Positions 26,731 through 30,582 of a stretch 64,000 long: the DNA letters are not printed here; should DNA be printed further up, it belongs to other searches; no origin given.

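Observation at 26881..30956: Hsp70 with a ~690-aa polyproline/disordered insertion at the interdomain linker, plus an adjacent minimal J-domain partner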

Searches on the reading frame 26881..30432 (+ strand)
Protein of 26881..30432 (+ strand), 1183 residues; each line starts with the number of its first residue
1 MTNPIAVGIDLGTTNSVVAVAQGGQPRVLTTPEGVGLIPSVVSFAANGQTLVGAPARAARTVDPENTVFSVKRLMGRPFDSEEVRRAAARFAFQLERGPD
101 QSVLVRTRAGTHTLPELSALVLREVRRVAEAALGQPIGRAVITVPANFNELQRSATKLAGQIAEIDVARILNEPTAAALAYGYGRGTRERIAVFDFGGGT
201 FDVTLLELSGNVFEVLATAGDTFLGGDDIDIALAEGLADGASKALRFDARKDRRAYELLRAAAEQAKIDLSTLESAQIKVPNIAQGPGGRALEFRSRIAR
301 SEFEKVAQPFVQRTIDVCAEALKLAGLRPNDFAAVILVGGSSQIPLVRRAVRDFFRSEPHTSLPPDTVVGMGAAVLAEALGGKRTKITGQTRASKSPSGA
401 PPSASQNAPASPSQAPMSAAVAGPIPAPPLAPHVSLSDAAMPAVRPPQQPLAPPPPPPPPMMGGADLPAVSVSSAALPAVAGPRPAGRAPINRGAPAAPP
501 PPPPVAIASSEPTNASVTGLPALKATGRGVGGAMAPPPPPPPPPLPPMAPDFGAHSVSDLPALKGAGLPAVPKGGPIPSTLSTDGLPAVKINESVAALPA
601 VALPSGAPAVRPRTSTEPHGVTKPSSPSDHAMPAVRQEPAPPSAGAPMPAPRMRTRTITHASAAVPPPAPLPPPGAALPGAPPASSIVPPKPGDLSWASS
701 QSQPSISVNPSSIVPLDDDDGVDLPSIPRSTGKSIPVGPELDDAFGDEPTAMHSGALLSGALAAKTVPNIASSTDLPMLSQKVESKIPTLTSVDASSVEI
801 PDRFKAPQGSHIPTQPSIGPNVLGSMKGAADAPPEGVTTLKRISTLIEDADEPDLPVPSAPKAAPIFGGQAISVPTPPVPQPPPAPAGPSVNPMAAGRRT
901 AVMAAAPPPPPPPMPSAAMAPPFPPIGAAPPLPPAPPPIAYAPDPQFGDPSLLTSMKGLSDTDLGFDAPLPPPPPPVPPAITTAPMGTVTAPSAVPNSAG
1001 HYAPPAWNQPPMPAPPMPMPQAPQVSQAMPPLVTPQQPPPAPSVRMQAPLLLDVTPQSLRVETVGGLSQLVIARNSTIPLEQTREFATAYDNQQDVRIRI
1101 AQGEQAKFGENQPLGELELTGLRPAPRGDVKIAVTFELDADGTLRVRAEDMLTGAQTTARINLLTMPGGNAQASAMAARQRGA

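Call 7: search_protein_families(library=pfam, proteins=[window:26881-30432:+], max_evalue=0.01)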
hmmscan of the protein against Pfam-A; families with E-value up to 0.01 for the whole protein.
window:26881-30432:+ (1183 aa): 3 families
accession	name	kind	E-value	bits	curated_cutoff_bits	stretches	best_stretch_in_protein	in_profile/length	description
PF00012.26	HSP70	-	1.8e-148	495.9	20.6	2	6-383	1-378/599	Hsp70 protein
PF06723.19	MreB_Mbl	-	1.2e-07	31.4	27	1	134-223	90-180/327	MreB/Mbl protein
PF08841.16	DDR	-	0.0031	17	24.6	1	131-222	77-167/328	Diol dehydratase reactivase ATPase-like domain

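Call 8: search_protein_families(library=ncbifam, proteins=[window:26881-30432:+], max_evalue=0.01)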
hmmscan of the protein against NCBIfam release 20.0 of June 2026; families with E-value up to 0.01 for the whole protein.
window:26881-30432:+ (1183 aa): 12 families
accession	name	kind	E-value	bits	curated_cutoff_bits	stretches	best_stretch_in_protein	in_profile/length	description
NF001413.0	PRK00290.1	equivalog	9.6e-156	519.7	648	2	6-386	4-380/625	molecular chaperone DnaK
TIGR02350.1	prok_dnaK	equivalog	3.1e-154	514.6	822.55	2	6-384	2-377/596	molecular chaperone DnaK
TIGR01991.1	HscA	equivalog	2.6e-141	472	708.55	2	6-385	1-367/600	Fe-S protein assembly chaperone HscA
NF003520.0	PRK05183.1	subfamily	4.7e-138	461.3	620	2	5-385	20-387/621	Fe-S protein assembly chaperone HscA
NF009947.0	PRK13411.1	equivalog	1.3e-136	456.3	1002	2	7-383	5-380/662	molecular chaperone DnaK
NF009946.0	PRK13410.1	equivalog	3e-135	452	1019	2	7-383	5-380/669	molecular chaperone DnaK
NF002399.0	PRK01433.1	equivalog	2.6e-87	293.8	743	2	4-385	19-362/595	Fe-S protein assembly chaperone HscA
NF008673.0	PRK11678.1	equivalog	3.4e-20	72.3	331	2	117-234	129-260/450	molecular chaperone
NF011660.0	PRK15080.1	equivalog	2.8e-10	39.9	182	1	121-235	78-182/277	ethanolamine utilization protein EutJ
NF010539.0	PRK13927.1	subfamily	1.4e-07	30.8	293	1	126-223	88-186/339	rod shape-determining protein MreB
TIGR02529.1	EutJ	subfamily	1.5e-06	27.8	152.1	1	121-235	45-149/239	ethanolamine utilization protein EutJ family protein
TIGR00904.1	mreB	subfamily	4.4e-06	26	365.75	1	139-223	100-185/334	MreB/Mrl family cell shape determining protein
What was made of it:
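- On DnaK equivalog (NCBIfam NF001413 / TIGR02350): 519.7 against 648 bits, and 514.6 against 822.55 bits (call 8).
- On HscA (TIGR01991): 472 against 708.55 bits (call 8).
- Closest known: Canonical DnaK. Same: It is closest to DnaK among the NCBIfam models, at 519.7 bits (call 8).
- Closest known: Canonical DnaK. Different: The score is below the DnaK cut-offs (648 and 822 bits, call 8).
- Closest known: HscA-HscB-IscU and HscC-DjlC. Different: This protein scores below the HscA cut-off, 472 against 708 bits (call 8).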

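Call 9: find_homologous_proteins(query=window:26881-30432:+)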
Query window:26881-30432:+ (1183 aa): 7827 proteins with E <= 0.001 among 8000 candidates; the best 120 are listed.
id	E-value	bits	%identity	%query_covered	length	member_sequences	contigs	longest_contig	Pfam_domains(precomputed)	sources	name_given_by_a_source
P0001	0.0e+0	2495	100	100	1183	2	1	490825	PF00012.27,PF06723.20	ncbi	ncbi:MAG: Hsp70 family protein [Polyangiales bacterium]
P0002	0.0e+0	2302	93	100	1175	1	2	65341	PF00012.27,PF06723.20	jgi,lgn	jgi:molecular chaperone DnaK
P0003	0.0e+0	1982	82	100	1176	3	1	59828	PF00012.27,PF06723.20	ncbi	-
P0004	0.0e+0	1788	81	74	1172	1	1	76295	PF00012.27,PF06723.20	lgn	-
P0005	0.0e+0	1630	71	100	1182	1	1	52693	PF00012.27,PF06723.20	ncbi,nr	ncbi:MAG: Hsp70 family protein [Myxococcales bacterium]|nr:Hsp70 family protein [Myxococcales bacter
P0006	0.0e+0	1576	71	100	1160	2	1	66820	PF00012.27,PF06723.20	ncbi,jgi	jgi:molecular chaperone DnaK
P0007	0.0e+0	1068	54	100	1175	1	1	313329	PF00012.27,PF06723.20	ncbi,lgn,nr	ncbi:MAG: Hsp70 family protein [Deltaproteobacteria bacterium]|nr:Hsp70 family protein [Deltaproteob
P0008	0.0e+0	1066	-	-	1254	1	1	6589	PF00012.27,PF06723.20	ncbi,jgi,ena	jgi:molecular chaperone DnaK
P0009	0.0e+0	1026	-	-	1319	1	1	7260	PF00012.27,PF06723.20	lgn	-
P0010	6.2e-275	934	78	33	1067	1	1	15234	PF00012.27,PF06723.20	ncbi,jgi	jgi:molecular chaperone DnaK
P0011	1.6e-222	760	74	32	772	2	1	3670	PF00012.27,PF06723.20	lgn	-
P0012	7.1e-222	758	72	32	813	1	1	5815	PF00012.27,PF06723.20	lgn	-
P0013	7.2e-193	662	62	34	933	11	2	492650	PF00012.27,PF06723.20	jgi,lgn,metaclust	metaclust:\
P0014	2.5e-192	660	60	36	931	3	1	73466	PF00012.27,PF06723.20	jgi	jgi:molecular chaperone DnaK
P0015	4.4e-192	659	62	33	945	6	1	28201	PF00012.27,PF06723.20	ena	-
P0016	1.6e-188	647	57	39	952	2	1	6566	PF00012.27,PF06723.20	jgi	jgi:molecular chaperone DnaK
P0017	1.9e-188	647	60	35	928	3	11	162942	PF00012.27,PF06723.20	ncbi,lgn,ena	-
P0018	1.7e-185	637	60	35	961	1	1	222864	PF00012.27,PF06723.20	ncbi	-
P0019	1.7e-185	637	60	36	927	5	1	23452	PF00012.27,PF06723.20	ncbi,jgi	jgi:molecular chaperone DnaK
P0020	8.0e-183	629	66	32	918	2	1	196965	PF00012.27,PF06723.20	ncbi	ncbi:MAG: Hsp70 family protein [Polyangiales bacterium]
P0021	1.9e-182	627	-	-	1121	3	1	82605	PF00012.27,PF06723.20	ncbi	-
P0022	2.2e-182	627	62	32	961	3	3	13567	PF00012.27,PF06723.20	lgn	-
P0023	2.5e-181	624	61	35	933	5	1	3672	PF00012.27,PF06723.20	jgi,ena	jgi:molecular chaperone DnaK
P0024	3.0e-180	620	59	36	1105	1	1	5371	PF00012.27,PF06723.20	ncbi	-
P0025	1.1e-179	618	62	31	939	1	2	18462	PF00012.27,PF06723.20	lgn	-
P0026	3.1e-179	617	60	36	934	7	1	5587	PF00012.27,PF06723.20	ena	-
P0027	2.6e-177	610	63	33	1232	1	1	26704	PF00012.27,PF06723.20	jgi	jgi:molecular chaperone DnaK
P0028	3.1e-177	610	59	37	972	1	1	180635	PF00012.27,PF06723.20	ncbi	ncbi:MAG: Hsp70 family protein [Polyangiales bacterium]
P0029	4.9e-177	609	62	35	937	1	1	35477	PF00012.27,PF06723.20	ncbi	ncbi:MAG: Hsp70 family protein [Polyangiales bacterium]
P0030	7.0e-176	605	53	39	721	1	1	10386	PF00012.27,PF06723.20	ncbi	-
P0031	1.1e-175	605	63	33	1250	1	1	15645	PF00012.27,PF06723.20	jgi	jgi:molecular chaperone DnaK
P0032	4.6e-175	603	63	34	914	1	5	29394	PF00012.27,PF06723.20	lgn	-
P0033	5.0e-175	603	61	32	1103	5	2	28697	PF00012.27,PF06723.20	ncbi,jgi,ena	jgi:molecular chaperone DnaK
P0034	6.9e-175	602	60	31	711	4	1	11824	PF00012.27,PF06723.20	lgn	-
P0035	1.8e-174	601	59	34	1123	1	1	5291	PF00012.27,PF06723.20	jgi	jgi:molecular chaperone DnaK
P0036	2.3e-174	600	58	32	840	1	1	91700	PF00012.27,PF06723.20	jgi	jgi:molecular chaperone DnaK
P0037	2.5e-174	600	61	32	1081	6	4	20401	PF00012.27,PF06723.20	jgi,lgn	-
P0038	6.9e-174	599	56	37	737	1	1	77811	PF00012.27,PF06723.20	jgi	jgi:molecular chaperone DnaK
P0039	2.2e-173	597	58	36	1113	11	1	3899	PF00012.27,PF06723.20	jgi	jgi:molecular chaperone DnaK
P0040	3.3e-173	597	60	32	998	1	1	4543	PF00012.27,PF06723.20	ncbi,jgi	jgi:molecular chaperone DnaK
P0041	6.8e-173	596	-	-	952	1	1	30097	PF00012.27,PF01968.25,PF06723.20,PF27033.1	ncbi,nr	ncbi:hypothetical protein FACS189488_02970 [Betaproteobacteria bacterium]|nr:hypothetical protein FA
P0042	5.0e-172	593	59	32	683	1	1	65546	PF00012.27,PF06723.20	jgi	-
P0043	1.7e-171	591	-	-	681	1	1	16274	PF00012.27,PF06723.20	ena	-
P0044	2.2e-171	591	61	31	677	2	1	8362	PF00012.27,PF06723.20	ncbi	-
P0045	2.4e-171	590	58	32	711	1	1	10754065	PF00012.27,PF06723.20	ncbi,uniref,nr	ncbi:Hsp70 family protein [Sandaracinus amylolyticus]|uniref:Hsp70 family protein n=1 Tax=Sandaracin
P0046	2.7e-171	590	-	-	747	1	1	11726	PF00012.27,PF06723.20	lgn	-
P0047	4.3e-171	590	60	32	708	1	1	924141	PF00012.27,PF06723.20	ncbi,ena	-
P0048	7.2e-171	589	57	35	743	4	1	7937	PF00012.27,PF06723.20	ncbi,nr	ncbi:MAG: Hsp70 family protein [Sandaracinaceae bacterium]|nr:Hsp70 family protein [Sandaracinaceae 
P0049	1.5e-170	588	59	32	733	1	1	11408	PF00012.27,PF06723.20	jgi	jgi:molecular chaperone DnaK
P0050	2.1e-169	584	59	32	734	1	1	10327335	PF00012.27,PF06723.20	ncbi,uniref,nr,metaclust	ncbi:Hsp70 family protein [Sandaracinus amylolyticus]|uniref:Chaperone protein DnaK n=1 Tax=Sandarac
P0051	2.7e-169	584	57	31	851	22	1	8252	PF00012.27,PF06723.20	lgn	-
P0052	2.8e-169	584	-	-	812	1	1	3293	PF00012.27,PF06723.20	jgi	jgi:molecular chaperone DnaK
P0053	3.1e-169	584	57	32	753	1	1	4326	PF00012.27,PF06723.20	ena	-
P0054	3.3e-169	583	58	31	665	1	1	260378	PF00012.27,PF06723.20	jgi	-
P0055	5.6e-169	583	60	32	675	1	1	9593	PF00012.27,PF06723.20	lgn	-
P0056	7.8e-169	582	62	31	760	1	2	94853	PF00012.27,PF06723.20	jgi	jgi:molecular chaperone DnaK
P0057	1.4e-168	581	58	32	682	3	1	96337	PF00012.27,PF06723.20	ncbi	ncbi:MAG: Hsp70 family protein [Myxococcota bacterium]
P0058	2.8e-168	580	-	-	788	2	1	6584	PF00012.27,PF06723.20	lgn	-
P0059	5.1e-168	579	52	38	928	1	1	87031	PF00012.27,PF06723.20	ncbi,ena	-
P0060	7.0e-168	579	60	31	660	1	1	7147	PF00012.27,PF06723.20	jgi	jgi:molecular chaperone DnaK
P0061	1.5e-167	578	58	32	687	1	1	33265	PF00012.27,PF06723.20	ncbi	-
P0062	1.9e-167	578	59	32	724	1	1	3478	PF00012.27,PF06723.20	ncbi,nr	ncbi:MAG: Hsp70 family protein [Deltaproteobacteria bacterium]|nr:Hsp70 family protein [Deltaproteob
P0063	2.1e-167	577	59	32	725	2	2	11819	PF00012.27,PF06723.20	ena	-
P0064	2.2e-167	577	53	39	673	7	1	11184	PF00012.27,PF06723.20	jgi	jgi:molecular chaperone DnaK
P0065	6.1e-167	576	61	31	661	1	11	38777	PF00012.27,PF06723.20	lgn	-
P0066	6.2e-167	576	53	37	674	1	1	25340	PF00012.27,PF06723.20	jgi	jgi:molecular chaperone DnaK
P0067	7.6e-167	576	59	33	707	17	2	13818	PF00012.27,PF06723.20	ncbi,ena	-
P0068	8.6e-167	575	59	32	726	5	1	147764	PF00012.27,PF06723.20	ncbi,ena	-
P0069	1.5e-166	575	56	36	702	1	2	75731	PF00012.27,PF06723.20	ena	-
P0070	1.8e-166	574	56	34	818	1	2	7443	PF00012.27,PF06723.20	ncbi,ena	-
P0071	1.9e-166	574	58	33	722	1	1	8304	PF00012.27,PF06723.20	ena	-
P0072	2.6e-166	574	59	32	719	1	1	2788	PF00012.27,PF06723.20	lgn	-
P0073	3.3e-166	573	56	32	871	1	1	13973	PF00012.27,PF06723.20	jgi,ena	-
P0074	4.9e-166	573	55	36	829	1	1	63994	PF00012.27,PF06723.20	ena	-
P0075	5.5e-166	573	59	32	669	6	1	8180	PF00012.27,PF06723.20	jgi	jgi:molecular chaperone DnaK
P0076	1.0e-165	572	51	39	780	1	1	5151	PF00012.27,PF06723.20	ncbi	-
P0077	1.1e-165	572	58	31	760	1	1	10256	PF00012.27,PF06723.20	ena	-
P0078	4.7e-165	570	59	32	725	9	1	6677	PF00012.27,PF06723.20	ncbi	ncbi:MAG: Hsp70 family protein [Polyangiales bacterium]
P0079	5.8e-165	569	59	31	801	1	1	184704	PF00012.27,PF06723.20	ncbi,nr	ncbi:MAG: Hsp70 family protein [Sandaracinaceae bacterium]|nr:Hsp70 family protein [Sandaracinaceae 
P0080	7.8e-165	569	56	33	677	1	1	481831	PF00012.27,PF06723.20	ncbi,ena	-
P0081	7.9e-165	569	51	38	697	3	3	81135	PF00012.27,PF06723.20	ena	-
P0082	8.1e-165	569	56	32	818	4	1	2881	PF00012.27,PF06723.20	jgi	jgi:molecular chaperone DnaK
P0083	1.1e-164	568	60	33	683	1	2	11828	PF00012.27,PF06723.20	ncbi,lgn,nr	ncbi:MAG: Hsp70 family protein [Myxococcales bacterium]|nr:Hsp70 family protein [Myxococcales bacter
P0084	1.2e-164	568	60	31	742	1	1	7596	PF00012.27,PF06723.20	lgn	-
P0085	1.2e-164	568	53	36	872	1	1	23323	PF00012.27,PF06723.20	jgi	jgi:molecular chaperone DnaK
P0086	2.0e-164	568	59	32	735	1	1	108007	PF00012.27,PF06723.20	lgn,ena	-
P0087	2.2e-164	567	58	32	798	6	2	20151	PF00012.27,PF06723.20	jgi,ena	-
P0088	2.8e-164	567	58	31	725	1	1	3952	PF00012.27,PF06723.20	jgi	jgi:molecular chaperone DnaK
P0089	2.9e-164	567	58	32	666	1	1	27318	PF00012.27,PF06723.20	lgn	-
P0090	2.9e-164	567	59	32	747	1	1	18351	PF00012.27,PF06723.20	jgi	jgi:molecular chaperone DnaK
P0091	3.0e-164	567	58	32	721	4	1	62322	PF00012.27,PF06723.20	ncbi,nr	ncbi:MAG: Hsp70 family protein [Deltaproteobacteria bacterium]|nr:Hsp70 family protein [Deltaproteob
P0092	3.0e-164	567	57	32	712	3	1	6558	PF00012.27,PF06723.20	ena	-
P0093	3.1e-164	567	51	39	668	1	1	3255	PF00012.27,PF06723.20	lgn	-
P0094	3.1e-164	567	59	31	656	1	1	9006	PF00012.27,PF06723.20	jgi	jgi:molecular chaperone DnaK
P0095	3.8e-164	567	58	32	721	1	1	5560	PF00012.27,PF06723.20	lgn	-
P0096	3.8e-164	567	58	32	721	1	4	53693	PF00012.27,PF06723.20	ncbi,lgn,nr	ncbi:MAG: Hsp70 family protein [Myxococcales bacterium]|nr:Hsp70 family protein [Deltaproteobacteria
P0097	3.9e-164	567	60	31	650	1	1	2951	PF00012.27,PF06723.20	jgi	jgi:molecular chaperone DnaK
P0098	4.5e-164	566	57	31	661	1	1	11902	PF00012.27,PF06723.20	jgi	-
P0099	4.7e-164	566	60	31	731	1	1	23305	PF00012.27,PF06723.20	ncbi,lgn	ncbi:MAG: Hsp70 family protein [Myxococcota bacterium]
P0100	4.7e-164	566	59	32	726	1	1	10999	PF00012.27,PF06723.20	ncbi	-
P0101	4.8e-164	566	57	32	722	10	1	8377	PF00012.27,PF06723.20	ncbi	ncbi:MAG: Hsp70 family protein [Polyangiales bacterium]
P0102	5.1e-164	566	59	32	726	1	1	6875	PF00012.27,PF06723.20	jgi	-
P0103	5.8e-164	566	51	39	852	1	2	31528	PF00012.27,PF06723.20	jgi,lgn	jgi:molecular chaperone DnaK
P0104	7.4e-164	566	59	31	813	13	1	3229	PF00012.27,PF06723.20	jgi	-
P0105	7.5e-164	566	53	37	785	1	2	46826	PF00012.27,PF06723.20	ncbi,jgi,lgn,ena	jgi:molecular chaperone DnaK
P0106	1.1e-163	565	53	35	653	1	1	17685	PF00012.27,PF06723.20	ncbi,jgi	jgi:molecular chaperone DnaK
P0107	1.2e-163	565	58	33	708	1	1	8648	PF00012.27,PF06723.20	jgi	jgi:molecular chaperone DnaK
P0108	1.4e-163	565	57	32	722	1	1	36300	PF00012.27,PF06723.20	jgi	jgi:molecular chaperone DnaK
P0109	1.5e-163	565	51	38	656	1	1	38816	PF00012.27,PF06723.20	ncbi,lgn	-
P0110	1.6e-163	565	57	33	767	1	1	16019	PF00012.27,PF06723.20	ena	-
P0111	1.7e-163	565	53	38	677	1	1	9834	PF00012.27,PF06723.20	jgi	jgi:molecular chaperone DnaK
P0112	2.1e-163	564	56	32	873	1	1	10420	PF00012.27,PF06723.20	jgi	jgi:molecular chaperone DnaK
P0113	2.7e-163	564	60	31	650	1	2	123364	PF00012.27,PF06723.20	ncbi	-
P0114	2.8e-163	564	57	32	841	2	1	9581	PF00012.27,PF06723.20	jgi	jgi:molecular chaperone DnaK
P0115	3.0e-163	564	56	35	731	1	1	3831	PF00012.27,PF06723.20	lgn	-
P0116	3.1e-163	564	60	36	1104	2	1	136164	PF00012.27,PF06723.20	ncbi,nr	ncbi:MAG: Hsp70 family protein [Myxococcales bacterium]|nr:Hsp70 family protein [Myxococcales bacter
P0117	3.2e-163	564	50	43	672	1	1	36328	PF00012.27,PF06723.20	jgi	jgi:molecular chaperone DnaK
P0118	3.2e-163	564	55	32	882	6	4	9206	PF00012.27,PF06723.20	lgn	-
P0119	3.6e-163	563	58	32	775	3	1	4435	PF00012.27,PF06723.20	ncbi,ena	-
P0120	3.6e-163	563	55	32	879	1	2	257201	PF00012.27,PF06723.20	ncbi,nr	ncbi:MAG TPA: Hsp70 family protein [Polyangiaceae bacterium]|nr:Hsp70 family protein [Polyangiaceae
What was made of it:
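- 26881..30432 (+): Hsp70 gene with the pre-linker disordered insert (1183 aa plus stop). It is 100% identical to an NCBI MAG protein annotated 'Hsp70 family protein [Polyangiales bacterium]' (P0001, call 9).
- Closest known: Myxococcus xanthus 'DnaK derivates'. Different: No M. xanthus protein appeared among the 120 best homologues (call 9).
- The window comes from a metagenome-assembled genome (call 9).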
